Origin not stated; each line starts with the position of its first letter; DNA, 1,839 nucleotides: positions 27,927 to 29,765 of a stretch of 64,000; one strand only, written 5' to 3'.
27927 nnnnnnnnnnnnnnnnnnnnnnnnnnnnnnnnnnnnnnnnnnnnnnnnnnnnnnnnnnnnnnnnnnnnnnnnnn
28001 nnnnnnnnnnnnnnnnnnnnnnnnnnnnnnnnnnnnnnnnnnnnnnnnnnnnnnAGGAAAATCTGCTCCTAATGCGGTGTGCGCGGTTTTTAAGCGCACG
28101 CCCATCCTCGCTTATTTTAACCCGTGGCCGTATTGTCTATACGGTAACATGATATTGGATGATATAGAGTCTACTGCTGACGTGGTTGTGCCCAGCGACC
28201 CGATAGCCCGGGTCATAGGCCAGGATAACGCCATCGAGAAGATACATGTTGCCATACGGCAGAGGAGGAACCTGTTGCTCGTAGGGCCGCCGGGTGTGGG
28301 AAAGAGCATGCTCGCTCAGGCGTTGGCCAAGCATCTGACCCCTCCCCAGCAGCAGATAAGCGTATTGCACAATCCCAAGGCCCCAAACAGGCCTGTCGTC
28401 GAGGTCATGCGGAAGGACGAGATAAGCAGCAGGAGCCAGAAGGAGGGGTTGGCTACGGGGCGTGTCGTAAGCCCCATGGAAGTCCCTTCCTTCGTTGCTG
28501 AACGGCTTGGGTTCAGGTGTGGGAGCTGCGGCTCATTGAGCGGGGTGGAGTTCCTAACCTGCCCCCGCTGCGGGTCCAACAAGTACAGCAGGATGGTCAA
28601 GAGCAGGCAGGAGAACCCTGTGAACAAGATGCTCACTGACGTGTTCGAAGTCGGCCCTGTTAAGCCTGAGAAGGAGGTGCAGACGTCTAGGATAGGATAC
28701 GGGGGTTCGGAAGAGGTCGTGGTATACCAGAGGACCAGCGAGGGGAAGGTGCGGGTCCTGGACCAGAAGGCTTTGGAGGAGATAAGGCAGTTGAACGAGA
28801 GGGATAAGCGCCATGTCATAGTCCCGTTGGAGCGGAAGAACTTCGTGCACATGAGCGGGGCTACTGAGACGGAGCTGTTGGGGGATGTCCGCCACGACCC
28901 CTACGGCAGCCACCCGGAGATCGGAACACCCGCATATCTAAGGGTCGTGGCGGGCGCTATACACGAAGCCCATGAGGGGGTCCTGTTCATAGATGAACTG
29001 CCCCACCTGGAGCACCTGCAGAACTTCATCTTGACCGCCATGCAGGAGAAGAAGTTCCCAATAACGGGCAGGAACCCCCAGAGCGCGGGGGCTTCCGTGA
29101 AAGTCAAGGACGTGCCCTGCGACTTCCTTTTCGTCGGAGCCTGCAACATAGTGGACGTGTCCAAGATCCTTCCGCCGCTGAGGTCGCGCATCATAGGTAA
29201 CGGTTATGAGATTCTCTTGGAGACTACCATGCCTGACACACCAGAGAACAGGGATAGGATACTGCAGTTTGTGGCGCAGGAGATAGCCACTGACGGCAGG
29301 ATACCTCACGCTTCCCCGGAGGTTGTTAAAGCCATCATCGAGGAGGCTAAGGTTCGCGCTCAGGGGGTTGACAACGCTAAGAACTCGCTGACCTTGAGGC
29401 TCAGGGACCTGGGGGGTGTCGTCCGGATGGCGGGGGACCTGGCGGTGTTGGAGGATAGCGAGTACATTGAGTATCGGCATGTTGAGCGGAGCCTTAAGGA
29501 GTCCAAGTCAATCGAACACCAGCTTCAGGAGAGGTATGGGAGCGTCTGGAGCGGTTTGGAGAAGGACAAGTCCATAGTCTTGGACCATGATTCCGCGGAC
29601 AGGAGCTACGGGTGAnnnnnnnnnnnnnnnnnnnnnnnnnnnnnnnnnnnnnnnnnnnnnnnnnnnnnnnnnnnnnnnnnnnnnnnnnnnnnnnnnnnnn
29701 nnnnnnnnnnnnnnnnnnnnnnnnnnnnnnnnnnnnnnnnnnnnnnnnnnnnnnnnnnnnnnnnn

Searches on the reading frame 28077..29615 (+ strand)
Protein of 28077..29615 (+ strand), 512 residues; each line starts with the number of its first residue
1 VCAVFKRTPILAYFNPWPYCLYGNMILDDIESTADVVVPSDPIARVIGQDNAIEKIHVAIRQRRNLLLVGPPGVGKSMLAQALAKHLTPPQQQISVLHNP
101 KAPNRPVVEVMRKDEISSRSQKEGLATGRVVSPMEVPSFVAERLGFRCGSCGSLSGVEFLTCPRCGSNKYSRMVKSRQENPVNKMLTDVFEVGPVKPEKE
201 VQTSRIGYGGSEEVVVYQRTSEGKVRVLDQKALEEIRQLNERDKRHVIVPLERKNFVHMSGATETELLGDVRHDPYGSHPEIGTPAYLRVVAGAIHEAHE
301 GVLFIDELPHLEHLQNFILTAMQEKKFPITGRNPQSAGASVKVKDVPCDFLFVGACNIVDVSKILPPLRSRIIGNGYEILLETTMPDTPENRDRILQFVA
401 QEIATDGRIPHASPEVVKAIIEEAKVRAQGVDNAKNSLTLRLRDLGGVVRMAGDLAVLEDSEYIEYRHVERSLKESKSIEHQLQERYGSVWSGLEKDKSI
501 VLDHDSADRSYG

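Call 10: search_protein_families(library=pfam, proteins=[window:28077-29615:+])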
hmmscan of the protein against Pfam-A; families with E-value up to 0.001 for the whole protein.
window:28077-29615:+ (512 aa): 15 families
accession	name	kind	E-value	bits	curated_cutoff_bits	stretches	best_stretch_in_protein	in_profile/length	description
PF01078.27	Mg_chelatase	-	4.1e-15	56.2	20.3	1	44-93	3-52/207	Magnesium chelatase, subunit ChlI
PF07728.20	AAA_5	-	8.1e-10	39.3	22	1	65-92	1-26/139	AAA domain (dynein-related subfamily)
PF00158.32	Sigma54_activat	-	5.7e-09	36.3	20.2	0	292-334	86-129/168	Sigma-54 interaction domain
PF00004.35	AAA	-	2.7e-08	34.8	21.2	1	66-94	1-29/131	ATPase family associated with various cellular activities (AAA)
PF00493.29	MCM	-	2.5e-07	30.5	23.3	0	251-328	81-151/224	MCM P-loop domain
PF05496.18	RuvB_N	-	1.3e-06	28.8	27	0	44-89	7-59/159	Holliday junction DNA helicase RuvB P-loop domain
PF13191.12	AAA_16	-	1.9e-06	28.9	32.6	1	46-91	2-52/167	AAA ATPase domain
PF00005.33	ABC_tran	-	5.9e-06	27.4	25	1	54-102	2-50/137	ABC transporter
PF13401.12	AAA_22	-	9e-06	26.5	27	1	61-89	2-31/130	AAA domain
PF20030.5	bpMoxR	-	1e-05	25.2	27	1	45-88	13-56/205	MoxR domain in the MoxR-vWA-beta-propeller ternary systems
PF20720.3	nSTAND3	-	1.1e-05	25.6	27.2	1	51-101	5-55/155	Novel STAND NTPase 3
PF13173.12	AAA_14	-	0.00051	20.5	27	0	63-95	2-33/129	AAA domain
PF03215.21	Rad17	-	0.00065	20.1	23.8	0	60-103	42-85/186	Rad17 P-loop domain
PF12775.13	AAA_7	-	0.00066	19.7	25.8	0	58-93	28-63/181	P-loop containing dynein motor region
PF01695.23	IstB_IS21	-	0.00075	19.5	24.1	0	60-85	89-114/238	IstB-like ATP binding protein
